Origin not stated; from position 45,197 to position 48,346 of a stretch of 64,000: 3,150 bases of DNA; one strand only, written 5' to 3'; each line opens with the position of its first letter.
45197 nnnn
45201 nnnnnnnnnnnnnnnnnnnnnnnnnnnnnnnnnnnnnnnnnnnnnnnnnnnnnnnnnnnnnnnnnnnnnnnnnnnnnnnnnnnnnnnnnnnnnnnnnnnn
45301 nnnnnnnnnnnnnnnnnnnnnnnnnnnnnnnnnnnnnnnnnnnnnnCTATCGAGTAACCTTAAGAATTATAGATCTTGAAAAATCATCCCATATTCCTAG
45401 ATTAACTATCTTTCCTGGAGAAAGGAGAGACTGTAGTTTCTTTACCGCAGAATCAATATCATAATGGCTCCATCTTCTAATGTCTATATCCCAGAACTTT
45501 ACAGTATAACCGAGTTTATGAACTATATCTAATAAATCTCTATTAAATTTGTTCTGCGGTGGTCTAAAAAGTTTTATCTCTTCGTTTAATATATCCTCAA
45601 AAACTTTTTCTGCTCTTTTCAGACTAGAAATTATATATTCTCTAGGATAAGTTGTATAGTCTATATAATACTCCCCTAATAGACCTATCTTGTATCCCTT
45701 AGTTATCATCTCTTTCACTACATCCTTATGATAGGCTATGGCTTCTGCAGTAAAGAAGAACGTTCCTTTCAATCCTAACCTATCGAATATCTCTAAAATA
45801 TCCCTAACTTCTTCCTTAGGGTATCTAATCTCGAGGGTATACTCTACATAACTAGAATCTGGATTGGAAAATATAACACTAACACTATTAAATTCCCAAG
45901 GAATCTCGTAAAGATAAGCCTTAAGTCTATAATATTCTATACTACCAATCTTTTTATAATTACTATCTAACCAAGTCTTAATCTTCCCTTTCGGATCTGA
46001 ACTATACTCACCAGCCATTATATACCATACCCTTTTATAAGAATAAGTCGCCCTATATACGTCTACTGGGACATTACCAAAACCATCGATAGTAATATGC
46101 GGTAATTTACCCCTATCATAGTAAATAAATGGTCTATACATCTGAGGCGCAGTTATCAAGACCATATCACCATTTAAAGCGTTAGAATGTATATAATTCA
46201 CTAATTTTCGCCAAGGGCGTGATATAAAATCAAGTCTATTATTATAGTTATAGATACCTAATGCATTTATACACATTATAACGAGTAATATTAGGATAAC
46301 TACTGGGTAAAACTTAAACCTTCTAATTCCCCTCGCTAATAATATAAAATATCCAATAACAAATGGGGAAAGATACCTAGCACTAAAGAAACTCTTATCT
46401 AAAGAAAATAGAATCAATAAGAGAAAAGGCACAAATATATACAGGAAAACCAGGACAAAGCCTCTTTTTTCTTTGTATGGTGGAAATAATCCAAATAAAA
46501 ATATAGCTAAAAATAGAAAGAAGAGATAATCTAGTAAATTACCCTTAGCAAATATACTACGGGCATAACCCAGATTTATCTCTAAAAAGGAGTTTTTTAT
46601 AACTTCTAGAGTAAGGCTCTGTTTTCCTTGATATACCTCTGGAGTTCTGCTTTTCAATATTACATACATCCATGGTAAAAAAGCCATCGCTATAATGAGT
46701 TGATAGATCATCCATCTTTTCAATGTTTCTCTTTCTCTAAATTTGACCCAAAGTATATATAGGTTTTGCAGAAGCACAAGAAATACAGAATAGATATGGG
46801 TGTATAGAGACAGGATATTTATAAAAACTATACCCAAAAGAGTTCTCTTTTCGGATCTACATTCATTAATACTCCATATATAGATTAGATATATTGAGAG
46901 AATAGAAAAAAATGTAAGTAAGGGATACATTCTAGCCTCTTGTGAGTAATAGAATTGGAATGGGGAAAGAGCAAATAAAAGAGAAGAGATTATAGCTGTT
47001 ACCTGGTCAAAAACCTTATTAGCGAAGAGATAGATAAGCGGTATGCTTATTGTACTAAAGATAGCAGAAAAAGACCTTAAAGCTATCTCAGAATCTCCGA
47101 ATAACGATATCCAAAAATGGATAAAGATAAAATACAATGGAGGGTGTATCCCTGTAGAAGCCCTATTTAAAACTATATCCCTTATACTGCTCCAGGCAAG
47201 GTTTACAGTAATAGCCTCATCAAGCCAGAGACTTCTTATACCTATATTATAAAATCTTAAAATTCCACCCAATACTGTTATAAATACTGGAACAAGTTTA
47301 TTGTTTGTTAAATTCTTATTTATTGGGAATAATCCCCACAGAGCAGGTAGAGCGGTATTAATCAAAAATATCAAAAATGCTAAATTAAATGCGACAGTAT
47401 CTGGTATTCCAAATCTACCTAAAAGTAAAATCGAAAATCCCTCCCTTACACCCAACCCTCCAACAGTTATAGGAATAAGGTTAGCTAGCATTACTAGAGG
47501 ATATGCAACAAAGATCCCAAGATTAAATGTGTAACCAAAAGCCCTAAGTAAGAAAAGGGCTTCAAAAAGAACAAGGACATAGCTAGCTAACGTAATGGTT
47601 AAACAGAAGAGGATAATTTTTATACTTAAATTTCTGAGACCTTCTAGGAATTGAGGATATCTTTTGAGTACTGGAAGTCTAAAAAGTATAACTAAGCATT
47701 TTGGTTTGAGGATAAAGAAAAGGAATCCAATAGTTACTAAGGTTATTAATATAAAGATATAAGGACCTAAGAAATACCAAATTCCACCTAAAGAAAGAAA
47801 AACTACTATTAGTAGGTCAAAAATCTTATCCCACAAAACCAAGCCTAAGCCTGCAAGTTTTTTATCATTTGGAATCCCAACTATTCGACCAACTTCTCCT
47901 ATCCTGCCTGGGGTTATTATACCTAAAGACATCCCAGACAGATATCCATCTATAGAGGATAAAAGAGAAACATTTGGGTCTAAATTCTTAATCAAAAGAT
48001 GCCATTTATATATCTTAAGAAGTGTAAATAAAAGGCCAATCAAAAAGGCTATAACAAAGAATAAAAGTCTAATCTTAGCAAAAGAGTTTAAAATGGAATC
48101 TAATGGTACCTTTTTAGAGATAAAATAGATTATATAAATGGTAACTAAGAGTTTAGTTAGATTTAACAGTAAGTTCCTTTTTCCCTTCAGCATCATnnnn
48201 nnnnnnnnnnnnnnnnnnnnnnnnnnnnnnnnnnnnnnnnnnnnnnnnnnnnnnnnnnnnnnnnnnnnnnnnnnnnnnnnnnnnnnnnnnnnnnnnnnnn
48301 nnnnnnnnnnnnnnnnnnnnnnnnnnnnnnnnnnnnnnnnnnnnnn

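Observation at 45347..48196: Single 949-aa polypeptide fusing a flippase-like domain, a GT-C glycosyltransferase and a degenerate CE4 deacetylase-like domain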

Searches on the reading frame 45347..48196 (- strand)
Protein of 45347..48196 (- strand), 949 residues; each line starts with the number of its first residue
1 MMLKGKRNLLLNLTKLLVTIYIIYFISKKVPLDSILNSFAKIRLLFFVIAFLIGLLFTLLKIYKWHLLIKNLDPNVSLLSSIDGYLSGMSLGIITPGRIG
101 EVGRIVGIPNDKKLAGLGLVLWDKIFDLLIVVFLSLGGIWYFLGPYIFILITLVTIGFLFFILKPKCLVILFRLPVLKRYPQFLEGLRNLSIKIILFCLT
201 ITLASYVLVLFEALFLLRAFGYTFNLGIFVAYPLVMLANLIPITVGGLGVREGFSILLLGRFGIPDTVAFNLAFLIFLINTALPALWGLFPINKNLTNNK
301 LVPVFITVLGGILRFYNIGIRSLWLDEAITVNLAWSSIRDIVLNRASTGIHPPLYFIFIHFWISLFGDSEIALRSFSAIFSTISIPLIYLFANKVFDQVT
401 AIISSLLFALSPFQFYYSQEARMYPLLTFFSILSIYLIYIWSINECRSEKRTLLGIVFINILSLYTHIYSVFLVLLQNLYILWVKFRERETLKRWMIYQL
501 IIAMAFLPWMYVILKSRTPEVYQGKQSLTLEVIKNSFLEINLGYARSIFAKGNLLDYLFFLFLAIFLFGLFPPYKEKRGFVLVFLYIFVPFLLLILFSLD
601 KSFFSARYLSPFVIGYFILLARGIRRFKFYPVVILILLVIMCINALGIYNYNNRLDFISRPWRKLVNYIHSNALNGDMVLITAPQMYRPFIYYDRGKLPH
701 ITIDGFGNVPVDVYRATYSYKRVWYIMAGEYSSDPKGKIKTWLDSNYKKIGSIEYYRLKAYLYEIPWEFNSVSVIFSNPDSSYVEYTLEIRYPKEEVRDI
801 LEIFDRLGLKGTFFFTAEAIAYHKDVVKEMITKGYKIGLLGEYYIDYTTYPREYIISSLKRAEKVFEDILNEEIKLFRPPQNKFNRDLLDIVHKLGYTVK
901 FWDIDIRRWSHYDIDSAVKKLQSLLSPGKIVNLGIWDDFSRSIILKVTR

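Call 5: search_protein_families(library=pfam, proteins=[window:45347-48196:-], max_evalue=1)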
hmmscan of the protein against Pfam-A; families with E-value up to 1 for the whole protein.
window:45347-48196:- (949 aa): 4 families
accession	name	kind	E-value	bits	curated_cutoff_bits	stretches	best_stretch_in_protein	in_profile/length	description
PF03706.18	LPG_synthase_TM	-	6.2e-32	111.7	33.4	1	13-288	2-302/302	Lysylphosphatidylglycerol synthase TM region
PF01522.26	Polysacc_deac_1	-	1.5e-17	64.2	23.1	1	792-899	17-123/124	Polysaccharide deacetylase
PF13231.12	PMT_2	-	6.2e-14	52.9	26.1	1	351-510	2-158/160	Dolichyl-phosphate-mannose-protein mannosyltransferase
PF11028.14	TMEM260-like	-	0.00011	22.4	24.2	1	367-486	38-175/179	Protein O-mannosyl-transferase TMEM260-like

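Call 6: search_protein_families(library=ncbifam, proteins=[window:45347-48196:-], max_evalue=1)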
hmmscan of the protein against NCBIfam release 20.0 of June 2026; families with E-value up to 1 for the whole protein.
window:45347-48196:- (949 aa): 13 families
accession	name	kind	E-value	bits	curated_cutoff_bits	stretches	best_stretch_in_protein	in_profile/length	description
TIGR02764.1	spore_ybaN_pdaB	equivalog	6.4e-28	97.8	237.4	1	783-932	7-156/191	polysaccharide deacetylase family sporulation protein PdaB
NF052499.1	MnslTaseMT1671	equivalog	2e-16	59.5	900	1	297-689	23-414/523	mannosyltransferase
TIGR02873.1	spore_ylxY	hypoth_equivalog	4.3e-15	55.7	391.5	1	774-932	77-235/268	probable sporulation protein, polysaccharide deacetylase family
TIGR02884.1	spore_pdaA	equivalog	3e-14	53.3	298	1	787-930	42-189/224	delta-lactam-biosynthetic de-N-acetylase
TIGR03663.1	TIGR03663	subfamily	8.8e-11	41.5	126.25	1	304-442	5-141/435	flippase activity-associated protein Agl23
TIGR04243.1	nodulat_NodB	equivalog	1.1e-10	41.3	240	1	799-933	19-154/197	chitooligosaccharide deacetylase NodB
TIGR00374.1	TIGR00374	subfamily_domain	3.7e-09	36.4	43.2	1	17-289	6-307/323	flippase-like domain-containing protein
NF045822.1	PgAcgDacpgdA2_Bac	equivalog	4.1e-08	32.9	400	1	797-914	84-204/274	peptidoglycan-N-acetylglucosamine deacetylase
NF045821.1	PgAcgDacpgdA1_Bac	equivalog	9.8e-08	31.2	400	1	798-930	104-236/282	peptidoglycan-N-acetylglucosamine deacetylase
TIGR03006.1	pepcterm_polyde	equivalog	4.7e-06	25.9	276.2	1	794-898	33-140/272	XrtA system polysaccharide deacetylase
NF045820.1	PgAcgDacpgdA_Strep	equivalog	1.2e-05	24.3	800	1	798-932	284-415/463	peptidoglycan-N-acetylglucosamine deacetylase PgdA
TIGR04154.1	archaeo_STT3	subfamily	0.00089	17.7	450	1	370-417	95-142/831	oligosaccharyl transferase, archaeosortase A system-associated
TIGR03212.1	uraD_N-term-dom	equivalog_domain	0.017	14.2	424.6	1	800-871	82-153/297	allantoinase PuuE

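Call 7: find_homologous_proteins(query=window:45347-48196:-, max_evalue=0.00001)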
Query window:45347-48196:- (949 aa): 331 proteins with E <= 0.00001 among 8000 candidates; the best 120 are listed.
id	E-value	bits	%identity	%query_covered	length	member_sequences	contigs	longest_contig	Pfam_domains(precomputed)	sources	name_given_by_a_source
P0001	0.0e+0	2081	100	100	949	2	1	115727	PF01522.27,PF03706.19,PF13231.13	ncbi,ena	-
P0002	0.0e+0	1832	87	100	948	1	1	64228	PF01522.27,PF03706.19,PF13231.13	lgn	-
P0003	0.0e+0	1686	77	97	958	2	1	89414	PF01522.27,PF03706.19,PF13231.13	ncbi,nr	ncbi:flippase-like domain-containing protein [bacterium]|nr:flippase-like domain-containing protein 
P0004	0.0e+0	1670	78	99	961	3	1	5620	PF01522.27,PF03706.19,PF13231.13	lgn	-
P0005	0.0e+0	1505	70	99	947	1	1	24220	PF11028.15,PF02366.25,PF01522.27,PF03706.19,PF13231.13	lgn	-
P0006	0.0e+0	1503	70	99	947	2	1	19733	PF11028.15,PF02366.25,PF01522.27,PF03706.19,PF13231.13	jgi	-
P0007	0.0e+0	1492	69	99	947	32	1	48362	PF01522.27,PF03706.19,PF13231.13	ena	-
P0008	0.0e+0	1398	64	98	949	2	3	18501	PF11028.15,PF01522.27,PF03706.19,PF13231.13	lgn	-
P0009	0.0e+0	1389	64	99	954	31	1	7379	PF11028.15,PF01522.27,PF03706.19,PF13231.13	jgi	-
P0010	0.0e+0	1358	64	99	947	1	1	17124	PF01522.27,PF03706.19,PF13231.13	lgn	-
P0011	0.0e+0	1345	61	99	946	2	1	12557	PF11028.15,PF01522.27,PF03706.19,PF13231.13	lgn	-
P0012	0.0e+0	1141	55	99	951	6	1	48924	PF01522.27,PF03706.19,PF13231.13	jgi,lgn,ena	-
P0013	0.0e+0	1126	54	100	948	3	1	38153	PF01522.27,PF03706.19,PF13231.13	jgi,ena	-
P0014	8.0e-232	790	48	81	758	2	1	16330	PF03706.19,PF13231.13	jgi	-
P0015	5.7e-212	725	48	81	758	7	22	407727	PF03706.19,PF13231.13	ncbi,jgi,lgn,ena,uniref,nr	ncbi:MAG: flippase-like domain-containing protein [Dictyoglomus thermophilum]|uniref:Flippase-like d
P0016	9.9e-204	697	46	81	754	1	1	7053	PF03706.19,PF13231.13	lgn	-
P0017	2.8e-203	696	46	81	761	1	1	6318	PF03706.19,PF13231.13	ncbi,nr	ncbi:MAG: lysylphosphatidylglycerol synthase domain-containing protein [Dictyoglomaceae bacterium]|n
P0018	1.5e-202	694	47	81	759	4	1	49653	PF14897.13,PF03706.19,PF13231.13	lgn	-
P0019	2.6e-202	693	47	81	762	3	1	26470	PF03706.19,PF13231.13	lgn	-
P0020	6.5e-199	682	46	80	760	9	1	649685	PF03706.19,PF13231.13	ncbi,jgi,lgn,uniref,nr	ncbi:flippase-like domain-containing protein [Dictyoglomus thermophilum]|uniref:flippase-like domain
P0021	3.2e-198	679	44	80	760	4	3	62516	PF03706.19,PF13231.13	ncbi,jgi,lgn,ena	-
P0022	3.9e-198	679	46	80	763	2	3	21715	PF03706.19,PF13231.13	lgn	-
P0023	4.2e-198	679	46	81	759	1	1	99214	PF03706.19,PF13231.13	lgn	-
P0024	3.1e-193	663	46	80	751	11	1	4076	PF03706.19,PF13231.13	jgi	jgi:4-amino-4-deoxy-L-arabinose transferase-like glycosyltransferase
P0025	6.1e-193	662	45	81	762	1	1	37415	PF03706.19,PF13231.13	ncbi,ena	-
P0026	1.5e-51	194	29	51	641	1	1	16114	PF13231.13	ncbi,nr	ncbi:MAG: glycosyltransferase family 39 protein [Chloroflexi bacterium]|nr:glycosyltransferase famil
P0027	8.1e-51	191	29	48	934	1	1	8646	PF13231.13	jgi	-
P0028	1.4e-45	174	28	48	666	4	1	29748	PF13231.13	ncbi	ncbi:MAG: glycosyltransferase family 39 protein [Chloroflexota bacterium]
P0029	1.8e-44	170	30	46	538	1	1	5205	PF13231.13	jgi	jgi:mannosyltransferase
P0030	2.2e-44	170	30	47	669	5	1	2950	PF13231.13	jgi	jgi:mannosyltransferase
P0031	2.5e-43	167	29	48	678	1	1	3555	PF13231.13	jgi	jgi:mannosyltransferase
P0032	2.6e-43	167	29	47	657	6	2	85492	PF13231.13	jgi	jgi:4-amino-4-deoxy-L-arabinose transferase-like glycosyltransferase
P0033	9.7e-42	161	28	50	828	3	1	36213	PF13231.13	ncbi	ncbi:MAG: glycosyltransferase family 39 protein [Anaerolineae bacterium]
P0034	1.2e-41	161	27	47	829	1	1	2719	PF13231.13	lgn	-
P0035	2.8e-41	160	28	49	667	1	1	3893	PF13231.13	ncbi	-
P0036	5.7e-41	159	28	50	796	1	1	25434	PF13231.13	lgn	-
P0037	1.6e-40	157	26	48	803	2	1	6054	PF13231.13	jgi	jgi:mannosyltransferase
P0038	3.5e-40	156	27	48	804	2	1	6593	PF13231.13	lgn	-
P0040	4.8e-40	156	27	48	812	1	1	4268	PF13231.13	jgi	jgi:mannosyltransferase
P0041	1.3e-39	154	27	53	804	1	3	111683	PF13231.13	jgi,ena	-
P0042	6.0e-39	152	29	48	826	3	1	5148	PF13231.13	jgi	jgi:mannosyltransferase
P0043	3.7e-38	149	29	50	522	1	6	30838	PF13231.13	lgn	-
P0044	5.0e-38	149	27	48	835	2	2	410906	PF13231.13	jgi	jgi:uncharacterized membrane protein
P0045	7.9e-38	148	26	49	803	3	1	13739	PF13231.13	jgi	jgi:mannosyltransferase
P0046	1.6e-37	147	28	49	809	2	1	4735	PF13231.13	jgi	jgi:mannosyltransferase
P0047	3.6e-37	146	27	47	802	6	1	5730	PF13231.13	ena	-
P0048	4.8e-37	146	27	48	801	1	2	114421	PF13231.13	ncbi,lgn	-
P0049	5.3e-37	146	28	44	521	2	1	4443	PF13231.13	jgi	jgi:mannosyltransferase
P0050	1.6e-36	144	28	48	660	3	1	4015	PF13231.13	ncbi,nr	ncbi:MAG: glycosyltransferase family 39 protein [Chloroflexi bacterium]|nr:glycosyltransferase famil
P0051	5.2e-36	142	37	23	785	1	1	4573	PF13231.13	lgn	-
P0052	9.4e-36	142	30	36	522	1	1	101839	PF02366.25,PF13231.13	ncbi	-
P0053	9.5e-36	141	27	51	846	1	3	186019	PF13231.13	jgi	jgi:mannosyltransferase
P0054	1.0e-35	141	27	48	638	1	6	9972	PF13231.13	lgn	-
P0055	1.4e-35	141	27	49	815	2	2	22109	PF13231.13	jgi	jgi:mannosyltransferase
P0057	2.1e-35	140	33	22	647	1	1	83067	PF13231.13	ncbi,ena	-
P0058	2.9e-35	140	28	40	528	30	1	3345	PF13231.13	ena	-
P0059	5.9e-35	139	27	49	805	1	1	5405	PF13231.13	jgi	jgi:mannosyltransferase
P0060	7.3e-35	139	28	45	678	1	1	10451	PF13231.13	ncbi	-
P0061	1.6e-34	137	28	46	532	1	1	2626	PF13231.13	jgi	-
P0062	2.2e-34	137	28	53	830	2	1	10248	PF13231.13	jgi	jgi:mannosyltransferase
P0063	2.5e-34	137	25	50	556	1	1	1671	PF13231.13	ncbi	ncbi:MAG: glycosyltransferase family 39 protein, partial [Anaerolineae bacterium]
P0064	9.8e-34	135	28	48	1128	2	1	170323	PF13231.13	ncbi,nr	ncbi:MAG: glycosyltransferase family 39 protein [Chloroflexi bacterium]|nr:glycosyltransferase famil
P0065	1.6e-33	134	35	21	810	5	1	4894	PF13231.13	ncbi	-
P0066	2.9e-33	133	26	49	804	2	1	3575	PF13231.13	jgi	jgi:mannosyltransferase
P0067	3.2e-33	133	27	48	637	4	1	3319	PF13231.13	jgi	jgi:mannosyltransferase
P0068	3.4e-33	133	28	51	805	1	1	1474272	PF13231.13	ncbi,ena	-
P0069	3.4e-33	133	26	51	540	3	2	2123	PF13231.13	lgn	-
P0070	4.5e-33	133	27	49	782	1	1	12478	PF13231.13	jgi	jgi:mannosyltransferase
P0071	6.5e-33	132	26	49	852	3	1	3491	PF13231.13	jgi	jgi:hypothetical protein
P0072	8.3e-33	132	24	50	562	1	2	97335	PF13231.13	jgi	jgi:mannosyltransferase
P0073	2.5e-32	130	28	46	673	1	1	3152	PF13231.13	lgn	-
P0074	3.1e-32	130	41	13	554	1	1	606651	PF13231.13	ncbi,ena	-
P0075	3.9e-32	130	29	45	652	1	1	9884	PF13231.13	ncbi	-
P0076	4.9e-32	129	26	48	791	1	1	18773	PF13231.13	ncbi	-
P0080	9.5e-32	128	28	46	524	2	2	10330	PF13231.13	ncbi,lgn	-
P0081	1.1e-31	128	25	50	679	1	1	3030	PF20176.4,PF13231.13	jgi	-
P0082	1.2e-31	128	34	27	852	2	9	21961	PF13231.13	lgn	-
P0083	1.4e-31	128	34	22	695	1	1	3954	PF13231.13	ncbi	ncbi:MAG: glycosyltransferase family 39 protein, partial [Anaerolineae bacterium]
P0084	1.8e-31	127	26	52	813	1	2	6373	PF13231.13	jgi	jgi:mannosyltransferase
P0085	2.0e-31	127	26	49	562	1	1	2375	PF13231.13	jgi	-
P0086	2.4e-31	127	27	50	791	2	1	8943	PF13231.13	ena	-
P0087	3.8e-31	126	28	45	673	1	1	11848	PF13231.13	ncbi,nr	ncbi:MAG: glycosyltransferase family 39 protein [Chloroflexi bacterium]|nr:glycosyltransferase famil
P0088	3.9e-31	126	24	49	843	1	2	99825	PF13231.13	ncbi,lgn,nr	ncbi:MAG: glycosyltransferase family 39 protein [Caldilineales bacterium]|nr:glycosyltransferase fam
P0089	4.1e-31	126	25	47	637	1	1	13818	PF13231.13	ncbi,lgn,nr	ncbi:MAG: glycosyltransferase family 39 protein [Anaerolineae bacterium]|nr:glycosyltransferase fami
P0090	4.7e-31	126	29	51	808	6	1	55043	PF13231.13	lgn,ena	-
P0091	5.6e-31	126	33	21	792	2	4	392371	PF13231.13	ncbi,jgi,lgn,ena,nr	ncbi:MAG TPA: glycosyltransferase family 39 protein [Anaerolineae bacterium]|nr:glycosyltransferase 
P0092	5.7e-31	126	37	21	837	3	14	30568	PF13231.13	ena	-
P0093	6.0e-31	126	38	14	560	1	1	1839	PF13231.13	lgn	-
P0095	7.3e-31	125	37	21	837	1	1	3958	PF13231.13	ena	-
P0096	7.7e-31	125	37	21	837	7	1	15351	PF13231.13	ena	-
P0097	7.9e-31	125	27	52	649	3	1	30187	PF13231.13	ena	-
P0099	8.7e-31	125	40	18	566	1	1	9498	PF13231.13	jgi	jgi:mannosyltransferase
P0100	3.9e-30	123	27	49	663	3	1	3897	PF13231.13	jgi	-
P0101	4.8e-30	123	26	41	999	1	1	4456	PF13231.13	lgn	-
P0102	8.5e-30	122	25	46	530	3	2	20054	PF13231.13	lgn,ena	-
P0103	1.2e-29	121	28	45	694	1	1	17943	PF13231.13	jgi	jgi:uncharacterized membrane protein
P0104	1.3e-29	121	36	22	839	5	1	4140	PF13231.13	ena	-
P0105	1.4e-29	121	36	19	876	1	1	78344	PF13231.13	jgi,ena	-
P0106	1.4e-29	121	28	41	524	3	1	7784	PF13231.13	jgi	jgi:mannosyltransferase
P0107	1.4e-29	121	25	49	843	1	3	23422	PF13231.13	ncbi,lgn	-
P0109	1.8e-29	121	27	48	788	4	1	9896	PF13231.13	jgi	jgi:4-amino-4-deoxy-L-arabinose transferase-like glycosyltransferase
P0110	2.8e-29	120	38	14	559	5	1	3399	PF13231.13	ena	-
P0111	2.9e-29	120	26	45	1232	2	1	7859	PF13632.13,PF13506.14,PF13641.13,PF03552.21,PF00535.33,PF13231.13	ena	-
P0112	5.4e-29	119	28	51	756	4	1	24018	PF13231.13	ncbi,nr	ncbi:MAG: glycosyltransferase family 39 protein [Anaerolineae bacterium]|nr:glycosyltransferase fami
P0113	6.0e-29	119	36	22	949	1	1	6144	PF21226.5,PF13231.13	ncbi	-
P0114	1.1e-28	118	26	47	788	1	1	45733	PF13231.13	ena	-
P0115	1.3e-28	118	34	22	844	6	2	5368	PF13231.13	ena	-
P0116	1.4e-28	118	23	48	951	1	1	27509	PF13231.13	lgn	-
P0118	2.9e-28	117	39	20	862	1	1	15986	PF13231.13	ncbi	-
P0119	3.6e-28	116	26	50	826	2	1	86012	PF13231.13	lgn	-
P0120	6.1e-28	116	38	10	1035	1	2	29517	PF13231.13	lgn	-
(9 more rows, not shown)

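Call 17: find_encoding_contigs(protein=P0012, flank=8000, max_places=2)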
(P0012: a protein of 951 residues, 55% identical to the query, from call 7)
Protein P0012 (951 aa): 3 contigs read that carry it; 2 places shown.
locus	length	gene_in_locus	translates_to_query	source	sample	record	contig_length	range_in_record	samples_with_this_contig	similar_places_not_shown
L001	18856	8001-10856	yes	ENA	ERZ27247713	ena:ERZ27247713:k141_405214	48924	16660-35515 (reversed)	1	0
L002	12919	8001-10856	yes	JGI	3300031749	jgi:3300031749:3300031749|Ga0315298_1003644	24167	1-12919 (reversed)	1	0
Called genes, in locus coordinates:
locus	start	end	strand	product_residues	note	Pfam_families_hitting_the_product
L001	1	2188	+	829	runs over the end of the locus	PF07517:SecA_DEAD, PF00270:DEAD (weak), PF01043:SecA_PP_bind, PF00271:Helicase_C (weak), PF21090:P-loop_SecA, PF07516:SecA_SW, PF02810:SEC-C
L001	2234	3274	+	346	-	PF03462:PCRF, PF00472:RF-1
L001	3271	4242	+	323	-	PF02618:YceG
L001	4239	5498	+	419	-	PF07470:Glyco_hydro_88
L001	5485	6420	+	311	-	PF00535:Glycos_transf_2, PF10111:Glyco_tranf_2_2 (weak)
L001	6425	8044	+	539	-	PF25840:Ulvan_lyase_N, PF09492:Pec_lyase (faint)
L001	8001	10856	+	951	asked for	PF03706:LPG_synthase_TM, PF13231:PMT_2, PF01522:Polysacc_deac_1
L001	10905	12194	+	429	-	PF03446:NAD_binding_2 (faint), PF03721:UDPG_MGDP_dh_N, PF00984:UDPG_MGDP_dh, PF03720:UDPG_MGDP_dh_C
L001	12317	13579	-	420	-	PF00015:MCPsignal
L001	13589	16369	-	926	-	PF01627:Hpt, PF02895:H-kinase_dim, PF02518:HATPase_c, PF01584:CheW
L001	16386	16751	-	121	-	PF00072:Response_reg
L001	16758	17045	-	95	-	-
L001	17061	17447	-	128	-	PF00072:Response_reg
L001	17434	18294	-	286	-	PF03705:CheR_N, PF01739:CheR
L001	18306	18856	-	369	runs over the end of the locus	PF13646:HEAT_2 (weak)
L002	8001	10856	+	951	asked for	PF03706:LPG_synthase_TM, PF13231:PMT_2, PF01522:Polysacc_deac_1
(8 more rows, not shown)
